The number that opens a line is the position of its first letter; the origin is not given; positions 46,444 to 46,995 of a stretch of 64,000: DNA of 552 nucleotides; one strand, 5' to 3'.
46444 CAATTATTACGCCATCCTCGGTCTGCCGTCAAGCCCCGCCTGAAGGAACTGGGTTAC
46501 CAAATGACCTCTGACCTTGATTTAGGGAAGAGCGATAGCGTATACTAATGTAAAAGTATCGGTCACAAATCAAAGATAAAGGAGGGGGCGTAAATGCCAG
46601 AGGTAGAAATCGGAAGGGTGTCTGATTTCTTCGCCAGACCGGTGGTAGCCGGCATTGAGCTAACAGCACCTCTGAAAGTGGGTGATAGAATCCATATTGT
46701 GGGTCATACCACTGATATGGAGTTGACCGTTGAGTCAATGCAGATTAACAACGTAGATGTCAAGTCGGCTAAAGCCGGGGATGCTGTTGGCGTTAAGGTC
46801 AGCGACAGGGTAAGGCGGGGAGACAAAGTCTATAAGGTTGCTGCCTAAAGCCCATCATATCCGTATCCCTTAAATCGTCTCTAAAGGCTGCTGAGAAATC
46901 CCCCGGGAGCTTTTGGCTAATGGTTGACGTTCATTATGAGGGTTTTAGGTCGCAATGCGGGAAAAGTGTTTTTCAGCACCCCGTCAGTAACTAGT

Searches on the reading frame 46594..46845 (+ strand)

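Call 52: search_protein_families(library=pfam, proteins=[window:46594-46845:+], max_evalue=0.0001)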
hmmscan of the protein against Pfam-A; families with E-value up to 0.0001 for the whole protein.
window:46594-46845:+ (84 aa): 1 family
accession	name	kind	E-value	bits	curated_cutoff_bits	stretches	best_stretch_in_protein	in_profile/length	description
PF03144.31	GTP_EFTU_D2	-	4.4e-05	24.3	30.3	0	27-70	13-59/73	Elongation factor Tu domain 2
